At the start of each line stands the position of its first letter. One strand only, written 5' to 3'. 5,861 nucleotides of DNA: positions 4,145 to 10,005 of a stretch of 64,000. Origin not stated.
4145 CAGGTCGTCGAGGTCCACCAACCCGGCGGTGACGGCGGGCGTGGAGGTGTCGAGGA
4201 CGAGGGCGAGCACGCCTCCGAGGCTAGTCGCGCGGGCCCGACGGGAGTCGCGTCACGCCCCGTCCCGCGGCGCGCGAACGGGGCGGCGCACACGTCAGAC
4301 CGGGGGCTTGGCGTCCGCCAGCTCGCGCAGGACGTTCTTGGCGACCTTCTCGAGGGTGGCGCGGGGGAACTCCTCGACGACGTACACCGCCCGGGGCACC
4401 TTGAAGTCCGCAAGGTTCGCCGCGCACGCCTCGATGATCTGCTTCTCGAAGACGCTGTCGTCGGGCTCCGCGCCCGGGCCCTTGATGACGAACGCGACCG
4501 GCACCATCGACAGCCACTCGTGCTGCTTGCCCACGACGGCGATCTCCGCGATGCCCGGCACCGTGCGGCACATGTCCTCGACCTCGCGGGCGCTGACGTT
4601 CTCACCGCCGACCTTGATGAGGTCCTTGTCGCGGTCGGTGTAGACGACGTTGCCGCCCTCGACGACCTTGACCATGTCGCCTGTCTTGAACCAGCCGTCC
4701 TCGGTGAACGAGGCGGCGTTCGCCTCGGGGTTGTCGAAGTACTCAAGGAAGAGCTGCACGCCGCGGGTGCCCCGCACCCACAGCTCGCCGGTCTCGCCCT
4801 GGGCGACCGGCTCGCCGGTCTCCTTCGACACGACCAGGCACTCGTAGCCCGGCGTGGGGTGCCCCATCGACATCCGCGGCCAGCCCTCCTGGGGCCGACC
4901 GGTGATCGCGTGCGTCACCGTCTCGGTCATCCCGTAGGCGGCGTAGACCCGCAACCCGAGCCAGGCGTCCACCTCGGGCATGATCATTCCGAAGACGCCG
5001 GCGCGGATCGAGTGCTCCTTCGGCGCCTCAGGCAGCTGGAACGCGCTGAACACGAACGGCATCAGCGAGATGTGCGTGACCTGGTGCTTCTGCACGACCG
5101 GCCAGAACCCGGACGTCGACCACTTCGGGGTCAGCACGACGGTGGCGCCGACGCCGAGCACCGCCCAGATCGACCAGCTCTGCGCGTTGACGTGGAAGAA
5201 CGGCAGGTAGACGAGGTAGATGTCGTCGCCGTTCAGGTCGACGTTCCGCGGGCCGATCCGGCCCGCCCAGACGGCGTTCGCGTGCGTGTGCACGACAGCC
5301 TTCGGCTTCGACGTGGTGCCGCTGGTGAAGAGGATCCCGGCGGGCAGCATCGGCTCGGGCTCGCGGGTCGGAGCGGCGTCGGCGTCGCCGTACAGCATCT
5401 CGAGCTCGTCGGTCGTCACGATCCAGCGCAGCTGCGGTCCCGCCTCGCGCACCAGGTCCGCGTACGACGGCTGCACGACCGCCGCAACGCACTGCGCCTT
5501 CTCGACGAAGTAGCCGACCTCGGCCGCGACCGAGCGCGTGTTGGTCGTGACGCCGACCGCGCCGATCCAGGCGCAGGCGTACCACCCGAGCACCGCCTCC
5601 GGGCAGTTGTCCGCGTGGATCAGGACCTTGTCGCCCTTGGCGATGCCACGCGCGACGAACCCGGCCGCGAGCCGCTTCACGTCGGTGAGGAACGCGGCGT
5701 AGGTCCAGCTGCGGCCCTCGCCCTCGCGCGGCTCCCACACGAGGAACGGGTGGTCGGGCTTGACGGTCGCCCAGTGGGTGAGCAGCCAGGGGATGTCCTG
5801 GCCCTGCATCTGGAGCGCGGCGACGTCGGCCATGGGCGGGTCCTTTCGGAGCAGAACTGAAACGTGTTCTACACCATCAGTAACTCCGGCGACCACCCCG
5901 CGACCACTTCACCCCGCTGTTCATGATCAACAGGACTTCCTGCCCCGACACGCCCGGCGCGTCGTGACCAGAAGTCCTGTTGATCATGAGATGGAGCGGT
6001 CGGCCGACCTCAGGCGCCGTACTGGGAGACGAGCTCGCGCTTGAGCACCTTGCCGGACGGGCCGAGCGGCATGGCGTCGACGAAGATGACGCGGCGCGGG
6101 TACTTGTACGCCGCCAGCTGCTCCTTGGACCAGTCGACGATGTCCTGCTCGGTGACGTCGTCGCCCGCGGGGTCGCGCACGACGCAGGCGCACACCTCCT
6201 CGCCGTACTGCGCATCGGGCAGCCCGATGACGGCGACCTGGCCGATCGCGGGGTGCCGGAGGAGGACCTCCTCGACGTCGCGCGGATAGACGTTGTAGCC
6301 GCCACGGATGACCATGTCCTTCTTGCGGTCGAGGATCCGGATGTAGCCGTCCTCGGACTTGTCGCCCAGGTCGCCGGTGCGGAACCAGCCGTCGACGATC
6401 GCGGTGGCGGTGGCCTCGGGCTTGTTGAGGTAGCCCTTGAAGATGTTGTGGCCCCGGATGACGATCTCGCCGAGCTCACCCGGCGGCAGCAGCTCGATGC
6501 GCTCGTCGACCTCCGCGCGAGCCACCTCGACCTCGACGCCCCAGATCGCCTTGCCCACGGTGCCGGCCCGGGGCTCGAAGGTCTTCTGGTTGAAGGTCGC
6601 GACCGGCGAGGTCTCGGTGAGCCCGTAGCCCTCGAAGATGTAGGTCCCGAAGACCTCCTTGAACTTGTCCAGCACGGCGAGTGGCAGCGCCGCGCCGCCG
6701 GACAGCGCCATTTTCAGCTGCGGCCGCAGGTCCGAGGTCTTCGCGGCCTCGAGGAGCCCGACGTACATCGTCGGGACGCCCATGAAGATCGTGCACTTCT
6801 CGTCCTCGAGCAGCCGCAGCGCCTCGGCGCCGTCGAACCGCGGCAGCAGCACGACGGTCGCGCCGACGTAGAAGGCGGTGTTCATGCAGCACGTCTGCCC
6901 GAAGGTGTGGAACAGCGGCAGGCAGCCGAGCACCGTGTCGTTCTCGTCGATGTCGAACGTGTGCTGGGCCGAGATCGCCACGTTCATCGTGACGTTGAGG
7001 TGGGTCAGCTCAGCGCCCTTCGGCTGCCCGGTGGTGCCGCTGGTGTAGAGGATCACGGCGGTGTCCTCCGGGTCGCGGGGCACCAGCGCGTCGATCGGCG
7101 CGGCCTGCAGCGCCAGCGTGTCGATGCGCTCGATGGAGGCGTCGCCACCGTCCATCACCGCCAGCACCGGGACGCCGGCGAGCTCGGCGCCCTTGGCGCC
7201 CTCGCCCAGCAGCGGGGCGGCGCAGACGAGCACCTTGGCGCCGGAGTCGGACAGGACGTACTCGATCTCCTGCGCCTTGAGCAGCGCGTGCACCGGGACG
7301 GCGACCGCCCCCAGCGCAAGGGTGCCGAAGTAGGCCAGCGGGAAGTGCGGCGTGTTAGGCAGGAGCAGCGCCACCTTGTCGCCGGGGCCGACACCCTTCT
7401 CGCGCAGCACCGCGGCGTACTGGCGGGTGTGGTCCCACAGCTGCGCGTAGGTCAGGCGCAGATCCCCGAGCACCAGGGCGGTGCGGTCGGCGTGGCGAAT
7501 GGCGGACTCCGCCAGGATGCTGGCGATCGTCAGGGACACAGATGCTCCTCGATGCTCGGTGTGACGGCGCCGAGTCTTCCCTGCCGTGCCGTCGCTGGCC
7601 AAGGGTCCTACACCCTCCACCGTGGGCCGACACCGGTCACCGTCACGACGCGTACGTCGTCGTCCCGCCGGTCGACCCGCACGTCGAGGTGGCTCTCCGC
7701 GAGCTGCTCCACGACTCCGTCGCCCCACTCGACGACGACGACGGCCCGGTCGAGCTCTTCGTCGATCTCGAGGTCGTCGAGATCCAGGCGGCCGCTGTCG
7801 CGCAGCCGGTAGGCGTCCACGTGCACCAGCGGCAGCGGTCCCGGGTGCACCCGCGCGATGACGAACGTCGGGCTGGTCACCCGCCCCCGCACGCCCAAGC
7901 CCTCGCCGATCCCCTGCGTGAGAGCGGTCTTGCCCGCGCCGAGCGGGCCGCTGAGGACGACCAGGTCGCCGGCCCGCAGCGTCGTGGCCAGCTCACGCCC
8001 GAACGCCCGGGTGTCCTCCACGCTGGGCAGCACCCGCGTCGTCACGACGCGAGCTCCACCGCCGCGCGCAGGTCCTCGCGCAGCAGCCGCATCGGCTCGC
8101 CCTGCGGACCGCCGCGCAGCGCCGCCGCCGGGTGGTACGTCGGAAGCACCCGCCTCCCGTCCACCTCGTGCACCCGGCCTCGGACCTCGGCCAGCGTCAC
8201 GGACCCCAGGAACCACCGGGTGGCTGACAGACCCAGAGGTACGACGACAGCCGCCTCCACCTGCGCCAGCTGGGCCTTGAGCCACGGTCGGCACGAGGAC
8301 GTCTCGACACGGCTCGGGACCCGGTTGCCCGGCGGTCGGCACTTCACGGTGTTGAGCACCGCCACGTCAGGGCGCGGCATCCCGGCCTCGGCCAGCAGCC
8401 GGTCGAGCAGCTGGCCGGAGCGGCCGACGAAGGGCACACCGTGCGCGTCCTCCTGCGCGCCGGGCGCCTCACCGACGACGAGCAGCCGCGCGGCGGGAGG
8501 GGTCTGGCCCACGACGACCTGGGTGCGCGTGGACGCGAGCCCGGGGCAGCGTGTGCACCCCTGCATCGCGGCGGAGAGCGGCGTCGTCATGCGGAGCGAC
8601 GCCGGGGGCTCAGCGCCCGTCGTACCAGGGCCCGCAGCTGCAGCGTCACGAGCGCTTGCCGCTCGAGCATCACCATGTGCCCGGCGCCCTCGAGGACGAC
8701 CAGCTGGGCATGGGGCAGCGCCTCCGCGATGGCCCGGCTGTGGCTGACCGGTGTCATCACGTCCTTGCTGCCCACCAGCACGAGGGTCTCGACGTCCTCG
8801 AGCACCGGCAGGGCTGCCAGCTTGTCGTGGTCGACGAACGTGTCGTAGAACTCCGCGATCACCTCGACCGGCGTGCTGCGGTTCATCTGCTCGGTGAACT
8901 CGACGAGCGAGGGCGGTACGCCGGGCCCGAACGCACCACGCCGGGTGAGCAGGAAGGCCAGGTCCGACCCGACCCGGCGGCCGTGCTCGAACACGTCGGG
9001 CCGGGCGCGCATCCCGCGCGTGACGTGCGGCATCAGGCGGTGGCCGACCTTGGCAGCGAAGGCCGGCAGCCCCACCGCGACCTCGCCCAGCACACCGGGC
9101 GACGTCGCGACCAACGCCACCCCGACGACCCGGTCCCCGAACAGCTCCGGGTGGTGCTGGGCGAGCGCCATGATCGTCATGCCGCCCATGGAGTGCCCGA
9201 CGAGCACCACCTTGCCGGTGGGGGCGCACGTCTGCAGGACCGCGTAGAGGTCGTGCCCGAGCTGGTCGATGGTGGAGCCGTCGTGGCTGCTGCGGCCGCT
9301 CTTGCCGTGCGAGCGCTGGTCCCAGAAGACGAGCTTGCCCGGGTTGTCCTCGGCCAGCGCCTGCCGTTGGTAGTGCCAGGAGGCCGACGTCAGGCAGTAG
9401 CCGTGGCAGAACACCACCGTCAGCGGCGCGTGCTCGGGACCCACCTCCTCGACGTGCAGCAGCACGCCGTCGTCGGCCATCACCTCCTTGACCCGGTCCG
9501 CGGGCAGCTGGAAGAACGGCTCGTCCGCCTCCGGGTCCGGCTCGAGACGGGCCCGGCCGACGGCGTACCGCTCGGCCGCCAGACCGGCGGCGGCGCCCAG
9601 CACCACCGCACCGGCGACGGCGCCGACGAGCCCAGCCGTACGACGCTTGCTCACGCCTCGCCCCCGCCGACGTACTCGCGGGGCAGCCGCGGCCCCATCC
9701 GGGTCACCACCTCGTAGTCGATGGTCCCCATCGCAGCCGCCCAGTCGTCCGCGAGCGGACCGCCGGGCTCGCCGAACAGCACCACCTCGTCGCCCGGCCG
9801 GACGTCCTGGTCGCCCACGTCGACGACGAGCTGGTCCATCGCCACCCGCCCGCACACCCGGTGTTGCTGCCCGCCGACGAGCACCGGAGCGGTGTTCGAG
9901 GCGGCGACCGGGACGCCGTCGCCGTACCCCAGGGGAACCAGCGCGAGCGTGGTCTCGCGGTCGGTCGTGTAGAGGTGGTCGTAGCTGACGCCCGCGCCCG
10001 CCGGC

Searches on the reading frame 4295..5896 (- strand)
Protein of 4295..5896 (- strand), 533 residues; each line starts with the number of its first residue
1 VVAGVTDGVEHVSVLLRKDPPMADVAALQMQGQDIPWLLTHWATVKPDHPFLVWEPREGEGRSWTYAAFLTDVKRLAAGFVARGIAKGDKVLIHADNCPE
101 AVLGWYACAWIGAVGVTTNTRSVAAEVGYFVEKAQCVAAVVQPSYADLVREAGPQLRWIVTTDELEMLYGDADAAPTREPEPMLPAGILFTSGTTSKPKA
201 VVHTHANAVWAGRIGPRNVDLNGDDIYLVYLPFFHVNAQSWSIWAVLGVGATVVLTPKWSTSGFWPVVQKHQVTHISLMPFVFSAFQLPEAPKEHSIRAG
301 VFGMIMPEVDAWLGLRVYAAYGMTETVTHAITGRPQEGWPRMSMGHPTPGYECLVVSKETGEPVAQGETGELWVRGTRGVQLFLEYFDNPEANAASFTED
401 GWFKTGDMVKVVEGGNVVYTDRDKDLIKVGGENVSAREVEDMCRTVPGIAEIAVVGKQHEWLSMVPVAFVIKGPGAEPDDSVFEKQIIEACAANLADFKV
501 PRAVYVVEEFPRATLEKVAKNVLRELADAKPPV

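Call 76: search_protein_families(library=pfam, proteins=[window:4295-5896:-], max_evalue=0.00001)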
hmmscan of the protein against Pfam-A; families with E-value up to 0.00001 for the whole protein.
window:4295-5896:- (533 aa): 2 families
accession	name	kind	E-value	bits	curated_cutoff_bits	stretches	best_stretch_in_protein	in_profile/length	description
PF00501.34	AMP-binding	-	4.9e-74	249.9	29.9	1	40-386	2-383/384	AMP-binding enzyme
PF13193.12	AMP-binding_C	-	1.9e-13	51.6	24.5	1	438-513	1-72/76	AMP-binding enzyme C-terminal domain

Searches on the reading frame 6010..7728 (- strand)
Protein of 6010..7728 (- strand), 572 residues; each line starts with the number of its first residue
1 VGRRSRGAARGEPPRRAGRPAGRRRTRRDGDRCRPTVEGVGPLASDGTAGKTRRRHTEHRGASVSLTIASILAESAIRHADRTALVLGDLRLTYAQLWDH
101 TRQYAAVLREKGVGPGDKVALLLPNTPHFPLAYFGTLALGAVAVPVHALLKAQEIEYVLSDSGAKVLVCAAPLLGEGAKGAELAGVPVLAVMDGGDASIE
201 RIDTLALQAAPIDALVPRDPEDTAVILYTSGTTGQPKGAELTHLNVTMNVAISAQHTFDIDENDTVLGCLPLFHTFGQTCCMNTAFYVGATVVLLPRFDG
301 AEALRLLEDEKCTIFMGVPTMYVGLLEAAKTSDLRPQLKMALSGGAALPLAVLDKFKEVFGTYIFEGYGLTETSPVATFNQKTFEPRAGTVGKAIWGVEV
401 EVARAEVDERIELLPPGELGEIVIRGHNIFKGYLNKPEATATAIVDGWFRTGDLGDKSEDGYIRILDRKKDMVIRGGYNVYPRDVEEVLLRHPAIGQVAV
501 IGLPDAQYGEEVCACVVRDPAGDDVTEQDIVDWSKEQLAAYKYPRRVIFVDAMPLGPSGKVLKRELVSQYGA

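Call 76: search_protein_families(library=pfam, proteins=[window:6010-7728:-], max_evalue=0.00001)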
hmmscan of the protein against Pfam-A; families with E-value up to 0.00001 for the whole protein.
window:6010-7728:- (572 aa): 2 families
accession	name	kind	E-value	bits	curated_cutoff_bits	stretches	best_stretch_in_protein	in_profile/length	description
PF00501.34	AMP-binding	-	1e-100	337.7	29.9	1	73-434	2-384/384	AMP-binding enzyme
PF13193.12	AMP-binding_C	-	1.2e-19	71.4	24.5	1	485-560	2-76/76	AMP-binding enzyme C-terminal domain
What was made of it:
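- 4295..7728 (-): Two AMP-binding (acyl-CoA ligase type) genes, 4295..5896 and 6010..7728, between tsaE and tsaB. These are context only, not part of X. PF00501/PF13193 (call 76).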

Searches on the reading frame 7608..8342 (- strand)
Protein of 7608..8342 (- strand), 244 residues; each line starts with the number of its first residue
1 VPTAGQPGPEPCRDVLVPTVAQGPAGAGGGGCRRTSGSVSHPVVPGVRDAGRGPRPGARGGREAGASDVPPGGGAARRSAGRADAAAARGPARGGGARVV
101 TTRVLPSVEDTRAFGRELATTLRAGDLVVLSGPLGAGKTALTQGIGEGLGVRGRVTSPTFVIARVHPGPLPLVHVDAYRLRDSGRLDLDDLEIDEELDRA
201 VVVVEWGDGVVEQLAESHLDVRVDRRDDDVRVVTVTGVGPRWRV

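Call 3: search_protein_families(library=pfam, proteins=[window:7608-8342:-], max_evalue=1)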
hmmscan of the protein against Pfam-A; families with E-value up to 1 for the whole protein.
window:7608-8342:- (244 aa): 6 families
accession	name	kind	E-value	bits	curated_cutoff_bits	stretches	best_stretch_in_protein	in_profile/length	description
PF02367.23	TsaE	-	4.4e-33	114.4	26.6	1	106-229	2-124/128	Threonylcarbamoyl adenosine biosynthesis protein TsaE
PF05496.18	RuvB_N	-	0.015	15.5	27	1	124-159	32-67/159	Holliday junction DNA helicase RuvB P-loop domain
PF13238.12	AAA_18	-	0.16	12.9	29.4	1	128-218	1-84/128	AAA domain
PF00005.33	ABC_tran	-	0.18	12.8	25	1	118-145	4-31/137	ABC transporter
PF02492.25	cobW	-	0.23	11.4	20.7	1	128-142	3-17/180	CobW/HypB/UreG, nucleotide-binding domain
PF06068.19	TIP49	-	0.24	11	23.8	1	124-150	49-75/347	TIP49 P-loop domain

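Call 4: search_protein_families(library=ncbifam, proteins=[window:7608-8342:-], max_evalue=1)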
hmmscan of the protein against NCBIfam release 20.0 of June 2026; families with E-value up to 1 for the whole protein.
window:7608-8342:- (244 aa): 13 families
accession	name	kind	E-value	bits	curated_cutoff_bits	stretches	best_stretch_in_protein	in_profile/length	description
TIGR00150.1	T6A_YjeE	equivalog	4.3e-25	88.1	60.1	1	106-237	3-133/135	tRNA (adenosine(37)-N6)-threonylcarbamoyltransferase complex ATPase subunit type 1 TsaE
NF007931.0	PRK10646.1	equivalog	1.8e-13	50.7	246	1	104-235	7-142/153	tRNA (adenosine(37)-N6)-threonylcarbamoyltransferase complex ATPase subunit type 1 TsaE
NF010061.0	PRK13538.1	equivalog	0.0023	17.5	195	1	100-142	6-48/211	cytochrome c biogenesis heme-transporting ATPase CcmA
TIGR01189.1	ccmA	equivalog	0.01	15.5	131.6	1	109-142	10-43/198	heme ABC exporter ATP-binding protein CcmA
TIGR02857.1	CydD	equivalog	0.044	12.7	435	1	91-143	320-366/529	thiol reductant ABC exporter subunit CydD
TIGR02982.1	heterocyst_DevA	subfamily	0.052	13.1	295.8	1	120-146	26-52/220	ABC exporter ATP-binding subunit, DevA family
NF053563.1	Rkd4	equivalog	0.078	11.1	860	1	109-154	9-57/747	arcadin-4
NF000868.0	PRK00080.1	equivalog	0.084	11.7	282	1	124-159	50-85/330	Holliday junction branch migration DNA helicase RuvB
NF010068.0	PRK13548.1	equivalog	0.085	11.9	261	1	116-147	22-53/261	heme ABC transporter ATP-binding protein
TIGR02324.1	CP_lyasePhnL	equivalog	0.13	11.7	256.3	1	118-143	27-52/224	phosphonate C-P lyase system protein PhnL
TIGR00635.1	ruvB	equivalog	0.17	10.8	299.05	1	126-158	31-63/305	Holliday junction branch migration DNA helicase RuvB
TIGR02673.1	FtsE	equivalog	0.2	11.3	264.85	1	117-143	20-46/214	cell division ATP-binding protein FtsE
TIGR01978.1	sufC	equivalog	0.2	11.1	212.8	1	114-145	15-46/243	Fe-S cluster assembly ATPase SufC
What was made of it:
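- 7608..8066 (-): tsaE. The family match covers residues 106-237 of the 244-aa listed ORF, so the true start is probably near 8066. TIGR00150 4.3e-25; PF02367 (calls 3, 4).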

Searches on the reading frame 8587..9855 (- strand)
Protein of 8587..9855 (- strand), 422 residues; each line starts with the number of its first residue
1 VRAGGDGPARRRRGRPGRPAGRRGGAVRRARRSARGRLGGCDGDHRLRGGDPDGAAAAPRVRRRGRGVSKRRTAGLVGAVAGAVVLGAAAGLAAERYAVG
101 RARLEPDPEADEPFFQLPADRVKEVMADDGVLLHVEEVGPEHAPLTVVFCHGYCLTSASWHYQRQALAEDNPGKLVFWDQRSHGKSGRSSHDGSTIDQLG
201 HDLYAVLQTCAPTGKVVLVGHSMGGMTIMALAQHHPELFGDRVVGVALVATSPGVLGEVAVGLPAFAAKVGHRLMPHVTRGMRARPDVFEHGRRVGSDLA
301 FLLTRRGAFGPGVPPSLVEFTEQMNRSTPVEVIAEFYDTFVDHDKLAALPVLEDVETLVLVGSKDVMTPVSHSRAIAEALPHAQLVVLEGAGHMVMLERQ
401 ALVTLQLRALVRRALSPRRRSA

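Call 76: search_protein_families(library=pfam, proteins=[window:8587-9855:-], max_evalue=0.00001)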
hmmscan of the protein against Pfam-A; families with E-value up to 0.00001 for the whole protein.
window:8587-9855:- (422 aa): 5 families
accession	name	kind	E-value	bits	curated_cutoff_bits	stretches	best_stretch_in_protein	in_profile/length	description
PF00561.26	Abhydrolase_1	-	1.4e-27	97.4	25.8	1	146-399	2-244/245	alpha/beta hydrolase fold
PF12697.13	Abhydrolase_6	-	1.5e-22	81.8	26.3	1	147-402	1-214/217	Alpha/beta hydrolase family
PF12146.15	Hydrolase_4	-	1.6e-19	70.6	27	1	146-285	6-144/239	Serine aminopeptidase, S33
PF08386.16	Abhydrolase_4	-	1.8e-06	28.4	21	0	353-404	33-84/103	TAP-like protein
PF00326.27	Peptidase_S9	-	3.8e-06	27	22.6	0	207-243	57-93/213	Prolyl oligopeptidase family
